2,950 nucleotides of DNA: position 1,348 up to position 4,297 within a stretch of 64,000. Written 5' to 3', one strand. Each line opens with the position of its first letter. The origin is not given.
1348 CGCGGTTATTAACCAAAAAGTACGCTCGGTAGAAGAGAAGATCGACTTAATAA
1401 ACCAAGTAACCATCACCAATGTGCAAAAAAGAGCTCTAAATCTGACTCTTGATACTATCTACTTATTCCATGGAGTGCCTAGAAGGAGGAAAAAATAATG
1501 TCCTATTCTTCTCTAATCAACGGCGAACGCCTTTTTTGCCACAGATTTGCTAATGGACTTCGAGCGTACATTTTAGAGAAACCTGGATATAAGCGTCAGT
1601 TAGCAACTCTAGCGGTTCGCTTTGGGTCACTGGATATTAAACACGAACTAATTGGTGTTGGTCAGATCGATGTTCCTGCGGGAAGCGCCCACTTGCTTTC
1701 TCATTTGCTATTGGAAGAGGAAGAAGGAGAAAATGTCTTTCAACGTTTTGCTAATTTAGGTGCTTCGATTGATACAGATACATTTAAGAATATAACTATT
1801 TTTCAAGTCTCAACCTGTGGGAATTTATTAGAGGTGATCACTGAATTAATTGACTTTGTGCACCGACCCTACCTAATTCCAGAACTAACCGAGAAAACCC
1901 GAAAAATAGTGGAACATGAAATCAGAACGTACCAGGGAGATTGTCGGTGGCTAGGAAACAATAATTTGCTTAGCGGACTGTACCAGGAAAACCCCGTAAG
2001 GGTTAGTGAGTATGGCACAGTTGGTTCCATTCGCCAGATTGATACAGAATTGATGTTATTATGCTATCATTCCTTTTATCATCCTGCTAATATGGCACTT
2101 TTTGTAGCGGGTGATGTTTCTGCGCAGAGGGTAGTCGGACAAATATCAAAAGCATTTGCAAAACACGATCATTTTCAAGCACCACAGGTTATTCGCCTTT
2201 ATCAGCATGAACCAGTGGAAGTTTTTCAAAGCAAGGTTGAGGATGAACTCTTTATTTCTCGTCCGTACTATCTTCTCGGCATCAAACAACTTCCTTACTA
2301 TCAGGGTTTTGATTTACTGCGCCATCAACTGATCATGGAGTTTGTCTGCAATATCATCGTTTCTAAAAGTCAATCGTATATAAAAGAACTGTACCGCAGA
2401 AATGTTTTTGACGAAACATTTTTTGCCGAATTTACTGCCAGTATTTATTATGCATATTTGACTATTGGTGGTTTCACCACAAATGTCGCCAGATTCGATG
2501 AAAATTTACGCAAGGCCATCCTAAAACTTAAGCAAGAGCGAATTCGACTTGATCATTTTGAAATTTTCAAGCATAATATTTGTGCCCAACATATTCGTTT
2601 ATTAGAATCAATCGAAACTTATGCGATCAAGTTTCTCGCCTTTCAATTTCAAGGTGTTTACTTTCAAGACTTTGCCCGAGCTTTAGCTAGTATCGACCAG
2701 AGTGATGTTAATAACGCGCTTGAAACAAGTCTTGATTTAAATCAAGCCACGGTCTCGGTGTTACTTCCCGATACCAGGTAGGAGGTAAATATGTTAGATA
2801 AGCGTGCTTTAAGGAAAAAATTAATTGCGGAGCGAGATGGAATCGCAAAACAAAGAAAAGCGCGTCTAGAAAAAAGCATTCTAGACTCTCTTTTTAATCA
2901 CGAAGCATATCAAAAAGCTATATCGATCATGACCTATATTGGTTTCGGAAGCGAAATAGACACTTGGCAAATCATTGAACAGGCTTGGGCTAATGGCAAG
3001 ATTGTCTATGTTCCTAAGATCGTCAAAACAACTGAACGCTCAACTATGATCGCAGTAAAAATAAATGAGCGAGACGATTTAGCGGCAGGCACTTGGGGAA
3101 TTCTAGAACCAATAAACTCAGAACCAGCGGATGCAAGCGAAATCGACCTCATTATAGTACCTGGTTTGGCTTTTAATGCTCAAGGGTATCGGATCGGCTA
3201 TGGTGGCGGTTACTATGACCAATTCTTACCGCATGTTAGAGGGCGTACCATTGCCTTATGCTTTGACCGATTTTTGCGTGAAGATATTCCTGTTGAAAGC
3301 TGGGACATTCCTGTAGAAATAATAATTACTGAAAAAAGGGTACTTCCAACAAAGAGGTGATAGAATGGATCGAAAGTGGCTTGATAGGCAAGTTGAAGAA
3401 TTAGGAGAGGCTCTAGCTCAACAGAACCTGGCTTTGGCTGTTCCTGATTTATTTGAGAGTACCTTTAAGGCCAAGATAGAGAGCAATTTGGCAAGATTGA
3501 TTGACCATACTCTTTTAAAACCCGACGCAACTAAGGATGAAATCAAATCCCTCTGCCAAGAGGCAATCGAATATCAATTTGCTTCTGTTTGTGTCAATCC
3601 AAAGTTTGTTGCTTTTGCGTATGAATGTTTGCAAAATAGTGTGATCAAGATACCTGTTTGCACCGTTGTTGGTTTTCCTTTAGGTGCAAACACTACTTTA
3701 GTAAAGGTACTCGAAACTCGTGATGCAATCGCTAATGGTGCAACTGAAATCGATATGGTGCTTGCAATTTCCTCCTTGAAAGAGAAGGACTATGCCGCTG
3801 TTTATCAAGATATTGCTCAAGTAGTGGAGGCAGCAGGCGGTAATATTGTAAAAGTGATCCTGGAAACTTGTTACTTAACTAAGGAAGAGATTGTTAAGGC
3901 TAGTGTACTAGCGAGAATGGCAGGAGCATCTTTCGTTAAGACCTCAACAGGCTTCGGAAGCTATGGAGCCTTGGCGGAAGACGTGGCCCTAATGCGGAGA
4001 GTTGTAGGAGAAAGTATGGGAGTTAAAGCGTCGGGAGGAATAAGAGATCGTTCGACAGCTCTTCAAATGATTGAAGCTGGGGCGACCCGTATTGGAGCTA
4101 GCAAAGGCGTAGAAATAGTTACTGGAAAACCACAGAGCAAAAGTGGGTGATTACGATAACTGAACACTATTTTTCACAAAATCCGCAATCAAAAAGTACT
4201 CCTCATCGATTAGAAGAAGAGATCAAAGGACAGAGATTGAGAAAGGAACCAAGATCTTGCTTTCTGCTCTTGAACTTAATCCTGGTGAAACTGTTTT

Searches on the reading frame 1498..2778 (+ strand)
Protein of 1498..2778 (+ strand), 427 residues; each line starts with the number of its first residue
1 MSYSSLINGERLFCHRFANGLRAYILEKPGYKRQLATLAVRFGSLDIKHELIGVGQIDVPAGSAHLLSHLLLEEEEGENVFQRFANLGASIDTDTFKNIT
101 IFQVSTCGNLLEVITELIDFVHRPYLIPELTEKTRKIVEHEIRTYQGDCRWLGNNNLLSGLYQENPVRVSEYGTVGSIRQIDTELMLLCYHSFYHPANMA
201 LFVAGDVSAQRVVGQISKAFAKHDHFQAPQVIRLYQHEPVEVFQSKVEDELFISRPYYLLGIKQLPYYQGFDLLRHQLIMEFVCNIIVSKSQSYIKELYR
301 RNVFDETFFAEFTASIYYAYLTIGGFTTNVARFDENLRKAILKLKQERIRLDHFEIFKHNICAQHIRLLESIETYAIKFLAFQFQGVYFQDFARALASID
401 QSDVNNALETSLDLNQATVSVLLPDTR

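Call 36: search_protein_families(library=pfam, proteins=[window:1498-2778:+], max_evalue=0.00001)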
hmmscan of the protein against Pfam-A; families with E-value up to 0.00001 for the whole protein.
window:1498-2778:+ (427 aa): 2 families
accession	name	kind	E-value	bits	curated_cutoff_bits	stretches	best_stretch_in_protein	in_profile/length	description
PF05193.26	Peptidase_M16_C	-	4.2e-11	43.5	23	1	186-358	7-178/181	Peptidase M16 inactive domain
PF00675.25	Peptidase_M16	-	3.4e-06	27.5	22.3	1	61-170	31-144/149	Insulinase (Peptidase family M16)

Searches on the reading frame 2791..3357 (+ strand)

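Call 36: search_protein_families(library=pfam, proteins=[window:2791-3357:+], max_evalue=0.00001)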
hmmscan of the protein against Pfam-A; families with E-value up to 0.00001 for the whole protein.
window:2791-3357:+ (189 aa): 1 family
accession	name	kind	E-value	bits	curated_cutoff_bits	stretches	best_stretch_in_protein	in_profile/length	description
PF01812.26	5-FTHF_cyc-lig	-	2.1e-48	165.2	27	1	4-181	1-186/186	5-formyltetrahydrofolate cyclo-ligase family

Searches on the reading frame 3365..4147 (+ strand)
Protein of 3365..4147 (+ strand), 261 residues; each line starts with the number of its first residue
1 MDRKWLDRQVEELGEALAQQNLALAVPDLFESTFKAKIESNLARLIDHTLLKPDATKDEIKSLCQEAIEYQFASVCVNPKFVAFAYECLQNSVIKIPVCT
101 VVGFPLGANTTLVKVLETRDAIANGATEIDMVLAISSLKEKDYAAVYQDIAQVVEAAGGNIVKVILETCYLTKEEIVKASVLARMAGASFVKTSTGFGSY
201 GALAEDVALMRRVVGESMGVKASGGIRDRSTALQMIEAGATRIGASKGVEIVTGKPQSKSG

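Call 36: search_protein_families(library=pfam, proteins=[window:3365-4147:+], max_evalue=0.00001)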
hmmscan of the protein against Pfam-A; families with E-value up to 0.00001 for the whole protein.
window:3365-4147:+ (261 aa): 1 family
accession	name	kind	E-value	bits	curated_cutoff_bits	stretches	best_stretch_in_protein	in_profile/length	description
PF01791.15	DeoC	-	1.2e-20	74.5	23.8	1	45-246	5-221/229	DeoC/LacD family aldolase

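Call 73: find_encoding_contigs(protein=window:3365-4147:+, flank=10000, max_places=2)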
Protein window:3365-4147:+ (261 aa): 1 contig read that carries it; 1 place shown.
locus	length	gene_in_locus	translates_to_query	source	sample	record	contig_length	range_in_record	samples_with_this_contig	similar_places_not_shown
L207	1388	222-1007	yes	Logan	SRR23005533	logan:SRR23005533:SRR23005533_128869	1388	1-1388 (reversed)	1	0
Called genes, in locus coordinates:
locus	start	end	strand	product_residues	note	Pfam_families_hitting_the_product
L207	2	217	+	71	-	?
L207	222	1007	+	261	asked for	PF01791:DeoC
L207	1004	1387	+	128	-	?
